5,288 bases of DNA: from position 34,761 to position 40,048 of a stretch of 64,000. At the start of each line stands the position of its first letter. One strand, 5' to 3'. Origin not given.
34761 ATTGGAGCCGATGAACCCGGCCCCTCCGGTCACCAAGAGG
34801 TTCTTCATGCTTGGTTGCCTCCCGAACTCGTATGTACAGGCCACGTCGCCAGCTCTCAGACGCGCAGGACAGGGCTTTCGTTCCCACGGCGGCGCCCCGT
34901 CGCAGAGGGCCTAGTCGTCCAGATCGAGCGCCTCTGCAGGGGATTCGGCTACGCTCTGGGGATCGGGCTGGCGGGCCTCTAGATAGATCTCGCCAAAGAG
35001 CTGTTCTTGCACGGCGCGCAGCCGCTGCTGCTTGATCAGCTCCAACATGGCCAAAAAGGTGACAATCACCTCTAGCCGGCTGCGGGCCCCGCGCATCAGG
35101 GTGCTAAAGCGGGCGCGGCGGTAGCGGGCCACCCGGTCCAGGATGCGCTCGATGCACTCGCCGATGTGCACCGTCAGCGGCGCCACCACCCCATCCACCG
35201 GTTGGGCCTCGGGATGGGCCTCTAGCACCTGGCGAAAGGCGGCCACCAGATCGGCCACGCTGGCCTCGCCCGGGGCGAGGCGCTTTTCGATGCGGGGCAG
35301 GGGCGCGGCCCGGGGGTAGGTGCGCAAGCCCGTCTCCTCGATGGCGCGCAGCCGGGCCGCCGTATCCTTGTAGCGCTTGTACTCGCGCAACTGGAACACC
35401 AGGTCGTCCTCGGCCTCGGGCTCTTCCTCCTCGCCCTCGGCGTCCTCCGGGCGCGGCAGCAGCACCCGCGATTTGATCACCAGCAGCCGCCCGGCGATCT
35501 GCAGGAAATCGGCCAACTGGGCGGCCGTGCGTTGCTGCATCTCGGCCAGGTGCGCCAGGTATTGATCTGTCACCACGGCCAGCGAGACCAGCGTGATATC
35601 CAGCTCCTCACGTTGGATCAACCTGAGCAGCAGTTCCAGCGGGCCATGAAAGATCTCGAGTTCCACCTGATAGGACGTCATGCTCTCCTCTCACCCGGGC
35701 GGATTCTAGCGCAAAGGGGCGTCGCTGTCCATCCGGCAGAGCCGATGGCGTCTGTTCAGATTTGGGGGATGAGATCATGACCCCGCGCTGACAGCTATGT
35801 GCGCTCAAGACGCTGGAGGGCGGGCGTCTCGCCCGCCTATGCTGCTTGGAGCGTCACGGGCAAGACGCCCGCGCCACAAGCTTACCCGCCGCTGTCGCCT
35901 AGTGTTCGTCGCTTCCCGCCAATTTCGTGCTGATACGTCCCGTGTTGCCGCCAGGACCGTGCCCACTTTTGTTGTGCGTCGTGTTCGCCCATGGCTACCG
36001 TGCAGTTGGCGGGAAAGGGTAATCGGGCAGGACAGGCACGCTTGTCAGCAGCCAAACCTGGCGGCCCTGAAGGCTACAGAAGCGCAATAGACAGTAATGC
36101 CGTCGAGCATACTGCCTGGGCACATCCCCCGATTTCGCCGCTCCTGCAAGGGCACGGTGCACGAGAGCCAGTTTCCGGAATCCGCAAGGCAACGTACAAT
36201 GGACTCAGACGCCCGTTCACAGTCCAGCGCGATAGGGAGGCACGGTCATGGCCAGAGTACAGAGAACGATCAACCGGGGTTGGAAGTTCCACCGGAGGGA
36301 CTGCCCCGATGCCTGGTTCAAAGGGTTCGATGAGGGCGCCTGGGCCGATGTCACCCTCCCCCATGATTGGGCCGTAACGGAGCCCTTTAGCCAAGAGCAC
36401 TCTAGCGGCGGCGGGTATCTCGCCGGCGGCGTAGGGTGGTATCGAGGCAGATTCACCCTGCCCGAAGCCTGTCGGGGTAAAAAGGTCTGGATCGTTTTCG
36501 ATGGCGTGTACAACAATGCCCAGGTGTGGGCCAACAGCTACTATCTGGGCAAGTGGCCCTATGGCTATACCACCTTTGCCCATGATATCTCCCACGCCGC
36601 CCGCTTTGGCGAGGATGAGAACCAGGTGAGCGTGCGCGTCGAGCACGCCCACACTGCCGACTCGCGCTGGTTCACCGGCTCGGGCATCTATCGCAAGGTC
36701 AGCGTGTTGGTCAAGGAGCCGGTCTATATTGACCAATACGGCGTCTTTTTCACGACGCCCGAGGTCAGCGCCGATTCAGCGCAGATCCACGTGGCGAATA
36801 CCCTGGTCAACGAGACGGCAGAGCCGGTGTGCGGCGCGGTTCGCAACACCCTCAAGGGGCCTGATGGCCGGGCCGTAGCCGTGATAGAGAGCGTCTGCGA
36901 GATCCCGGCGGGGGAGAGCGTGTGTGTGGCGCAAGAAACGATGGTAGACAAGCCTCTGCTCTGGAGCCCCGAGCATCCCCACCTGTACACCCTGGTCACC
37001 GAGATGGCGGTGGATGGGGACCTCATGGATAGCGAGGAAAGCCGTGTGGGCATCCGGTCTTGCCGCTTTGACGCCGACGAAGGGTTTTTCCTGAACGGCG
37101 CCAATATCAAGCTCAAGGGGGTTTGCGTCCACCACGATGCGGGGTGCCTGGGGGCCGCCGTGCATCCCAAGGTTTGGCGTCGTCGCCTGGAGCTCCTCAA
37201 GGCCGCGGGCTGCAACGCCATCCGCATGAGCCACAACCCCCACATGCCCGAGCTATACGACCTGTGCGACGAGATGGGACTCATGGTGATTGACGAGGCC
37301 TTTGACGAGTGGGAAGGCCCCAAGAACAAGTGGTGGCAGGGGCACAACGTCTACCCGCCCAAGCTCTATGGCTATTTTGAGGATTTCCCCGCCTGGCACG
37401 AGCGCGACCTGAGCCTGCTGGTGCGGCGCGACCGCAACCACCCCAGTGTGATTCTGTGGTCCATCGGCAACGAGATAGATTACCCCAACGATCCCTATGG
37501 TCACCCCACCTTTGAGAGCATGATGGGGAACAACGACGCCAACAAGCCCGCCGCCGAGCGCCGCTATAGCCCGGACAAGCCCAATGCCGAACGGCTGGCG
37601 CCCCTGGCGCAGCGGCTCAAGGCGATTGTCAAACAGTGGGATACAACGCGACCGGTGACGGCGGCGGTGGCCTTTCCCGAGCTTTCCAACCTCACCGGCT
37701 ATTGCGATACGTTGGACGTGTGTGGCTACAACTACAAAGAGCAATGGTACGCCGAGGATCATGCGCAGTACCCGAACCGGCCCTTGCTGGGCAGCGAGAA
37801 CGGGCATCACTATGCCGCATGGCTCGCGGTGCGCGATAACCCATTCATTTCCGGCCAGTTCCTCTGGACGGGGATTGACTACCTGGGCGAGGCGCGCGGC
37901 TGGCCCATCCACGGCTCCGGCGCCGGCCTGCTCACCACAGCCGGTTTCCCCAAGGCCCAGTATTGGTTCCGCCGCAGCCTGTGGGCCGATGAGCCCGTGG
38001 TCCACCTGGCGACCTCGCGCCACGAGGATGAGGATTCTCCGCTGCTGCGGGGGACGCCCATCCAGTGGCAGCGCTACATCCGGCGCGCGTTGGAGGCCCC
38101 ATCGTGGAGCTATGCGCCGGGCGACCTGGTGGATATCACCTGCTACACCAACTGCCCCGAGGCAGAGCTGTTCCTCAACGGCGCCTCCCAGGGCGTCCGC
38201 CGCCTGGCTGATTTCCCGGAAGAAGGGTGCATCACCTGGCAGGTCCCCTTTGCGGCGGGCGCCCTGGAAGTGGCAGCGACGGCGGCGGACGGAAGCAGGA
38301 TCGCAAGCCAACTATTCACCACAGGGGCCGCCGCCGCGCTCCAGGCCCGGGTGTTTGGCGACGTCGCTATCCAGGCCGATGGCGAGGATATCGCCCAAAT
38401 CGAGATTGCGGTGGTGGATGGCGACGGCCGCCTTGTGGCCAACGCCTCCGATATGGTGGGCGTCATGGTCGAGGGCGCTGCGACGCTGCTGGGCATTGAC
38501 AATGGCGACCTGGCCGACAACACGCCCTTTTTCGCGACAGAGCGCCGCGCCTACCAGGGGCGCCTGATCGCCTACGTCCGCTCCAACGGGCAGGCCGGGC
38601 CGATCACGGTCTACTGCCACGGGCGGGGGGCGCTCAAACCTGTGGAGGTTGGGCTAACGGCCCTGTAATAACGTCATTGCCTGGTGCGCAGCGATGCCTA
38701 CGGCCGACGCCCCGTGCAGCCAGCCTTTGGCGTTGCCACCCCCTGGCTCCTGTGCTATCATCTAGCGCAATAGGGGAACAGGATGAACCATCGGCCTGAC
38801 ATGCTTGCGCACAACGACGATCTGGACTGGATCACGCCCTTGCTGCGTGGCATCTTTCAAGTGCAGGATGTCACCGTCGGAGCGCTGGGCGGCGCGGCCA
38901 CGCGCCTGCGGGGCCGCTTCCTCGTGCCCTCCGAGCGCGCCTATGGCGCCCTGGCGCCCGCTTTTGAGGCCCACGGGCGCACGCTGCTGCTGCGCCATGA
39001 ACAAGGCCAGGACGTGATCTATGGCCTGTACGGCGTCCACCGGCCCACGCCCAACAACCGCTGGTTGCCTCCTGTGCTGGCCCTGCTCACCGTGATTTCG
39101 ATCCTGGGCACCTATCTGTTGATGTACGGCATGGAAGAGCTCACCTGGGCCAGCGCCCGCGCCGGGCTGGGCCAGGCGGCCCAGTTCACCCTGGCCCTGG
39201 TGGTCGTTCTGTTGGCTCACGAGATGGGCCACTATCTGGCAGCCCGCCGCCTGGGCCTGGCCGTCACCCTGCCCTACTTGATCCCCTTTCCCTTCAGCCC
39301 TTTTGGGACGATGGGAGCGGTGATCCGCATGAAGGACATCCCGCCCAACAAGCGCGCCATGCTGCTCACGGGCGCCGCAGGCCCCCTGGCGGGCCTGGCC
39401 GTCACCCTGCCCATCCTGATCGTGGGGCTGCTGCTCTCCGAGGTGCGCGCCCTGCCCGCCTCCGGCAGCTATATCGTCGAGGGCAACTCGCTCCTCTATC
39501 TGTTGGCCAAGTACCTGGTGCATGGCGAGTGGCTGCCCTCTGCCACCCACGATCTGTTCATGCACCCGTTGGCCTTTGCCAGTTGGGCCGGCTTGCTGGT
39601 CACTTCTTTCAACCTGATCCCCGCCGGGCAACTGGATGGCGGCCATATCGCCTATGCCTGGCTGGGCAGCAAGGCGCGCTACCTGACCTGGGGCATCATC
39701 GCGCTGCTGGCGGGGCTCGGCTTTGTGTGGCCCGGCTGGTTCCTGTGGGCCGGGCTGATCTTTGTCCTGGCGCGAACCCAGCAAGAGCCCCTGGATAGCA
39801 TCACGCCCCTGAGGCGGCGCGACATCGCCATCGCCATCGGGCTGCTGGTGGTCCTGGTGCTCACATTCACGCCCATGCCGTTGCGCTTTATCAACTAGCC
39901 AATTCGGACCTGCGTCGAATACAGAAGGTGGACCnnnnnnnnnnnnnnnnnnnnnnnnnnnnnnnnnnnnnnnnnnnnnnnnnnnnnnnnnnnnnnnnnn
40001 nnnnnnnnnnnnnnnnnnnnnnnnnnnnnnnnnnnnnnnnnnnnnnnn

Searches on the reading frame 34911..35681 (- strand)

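Call 38: search_protein_families(library=pfam, proteins=[window:34911-35681:-], max_evalue=0.00001)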
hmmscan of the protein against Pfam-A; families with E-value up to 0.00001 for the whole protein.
window:34911-35681:- (256 aa): 1 family
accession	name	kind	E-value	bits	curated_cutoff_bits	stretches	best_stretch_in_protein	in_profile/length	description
PF02616.19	SMC_ScpA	-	7.3e-30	105.1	24.6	1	21-234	1-229/232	Segregation and condensation protein ScpA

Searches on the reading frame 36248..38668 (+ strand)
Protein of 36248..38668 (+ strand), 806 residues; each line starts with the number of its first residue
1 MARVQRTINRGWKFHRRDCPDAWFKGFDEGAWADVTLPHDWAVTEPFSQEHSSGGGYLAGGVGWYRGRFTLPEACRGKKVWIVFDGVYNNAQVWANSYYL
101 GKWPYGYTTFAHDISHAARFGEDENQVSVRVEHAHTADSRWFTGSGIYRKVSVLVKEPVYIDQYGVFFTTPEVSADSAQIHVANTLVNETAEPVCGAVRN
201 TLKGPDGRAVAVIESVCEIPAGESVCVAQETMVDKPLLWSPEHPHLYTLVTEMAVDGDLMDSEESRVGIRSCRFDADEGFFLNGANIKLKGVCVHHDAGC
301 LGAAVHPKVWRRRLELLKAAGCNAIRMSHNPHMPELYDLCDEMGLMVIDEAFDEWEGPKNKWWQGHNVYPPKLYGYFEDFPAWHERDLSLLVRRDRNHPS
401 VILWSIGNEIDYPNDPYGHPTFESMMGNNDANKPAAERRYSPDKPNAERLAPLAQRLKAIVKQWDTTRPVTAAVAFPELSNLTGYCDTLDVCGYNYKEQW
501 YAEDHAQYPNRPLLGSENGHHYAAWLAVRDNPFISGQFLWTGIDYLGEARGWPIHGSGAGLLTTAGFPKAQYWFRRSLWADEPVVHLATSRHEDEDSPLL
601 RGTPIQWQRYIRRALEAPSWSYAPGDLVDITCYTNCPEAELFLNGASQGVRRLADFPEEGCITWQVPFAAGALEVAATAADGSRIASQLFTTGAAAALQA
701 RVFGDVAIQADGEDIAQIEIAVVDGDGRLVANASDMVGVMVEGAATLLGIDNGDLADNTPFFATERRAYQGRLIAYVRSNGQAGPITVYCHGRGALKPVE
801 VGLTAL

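Call 19: search_protein_families(library=pfam, proteins=[window:36248-38668:+])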
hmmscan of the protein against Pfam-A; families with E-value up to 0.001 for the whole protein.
window:36248-38668:+ (806 aa): 7 families
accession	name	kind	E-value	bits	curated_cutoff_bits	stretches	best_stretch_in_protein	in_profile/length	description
PF02836.23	Glyco_hydro_2_C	-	3.9e-29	102.2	21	1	277-520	5-212/302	Glycosyl hydrolases family 2, TIM barrel domain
PF18565.7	Glyco_hydro2_C5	-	3e-24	85.3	32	1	707-794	9-96/103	Glycoside hydrolase family 2 C-terminal domain 5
PF02837.24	Glyco_hydro_2_N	-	1.3e-18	67.9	28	1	9-157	5-168/169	Glycosyl hydrolases family 2, sugar binding domain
PF00703.27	Glyco_hydro_2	-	1.8e-16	61.3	23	1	166-270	5-109/109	Glycosyl hydrolases family 2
PF16355.11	DUF4982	-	1.7e-15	57.1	23.9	1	625-686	1-61/61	Domain of unknown function (DUF4982)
PF22666.2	Glyco_hydro_2_N2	-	7.2e-05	23.3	27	1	45-136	32-122/167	Glycosyl hydrolase 2 galactose-binding domain-like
PF13364.12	BetaGal_ABD2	-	0.00056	21.1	23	0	40-120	19-87/112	Beta-galactosidase second all-beta domain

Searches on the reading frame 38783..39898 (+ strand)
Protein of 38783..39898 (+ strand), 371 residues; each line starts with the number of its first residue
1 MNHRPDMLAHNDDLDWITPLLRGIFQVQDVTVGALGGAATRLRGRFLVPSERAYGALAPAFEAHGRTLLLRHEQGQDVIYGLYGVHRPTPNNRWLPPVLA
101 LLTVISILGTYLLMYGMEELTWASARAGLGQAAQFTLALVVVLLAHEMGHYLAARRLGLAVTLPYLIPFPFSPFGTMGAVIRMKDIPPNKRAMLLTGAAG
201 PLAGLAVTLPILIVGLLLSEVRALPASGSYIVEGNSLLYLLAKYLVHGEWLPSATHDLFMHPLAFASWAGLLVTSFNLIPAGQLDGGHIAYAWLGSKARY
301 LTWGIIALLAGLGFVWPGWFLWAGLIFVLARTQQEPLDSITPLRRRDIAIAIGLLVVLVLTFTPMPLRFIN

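Call 19: search_protein_families(library=pfam, proteins=[window:38783-39898:+])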
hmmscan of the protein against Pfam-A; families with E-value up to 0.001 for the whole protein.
window:38783-39898:+ (371 aa): 1 family
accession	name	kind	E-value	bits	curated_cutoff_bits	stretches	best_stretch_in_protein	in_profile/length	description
PF02163.28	Peptidase_M50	-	1.6e-20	73.9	27.2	1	135-295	2-195/221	Peptidase family M50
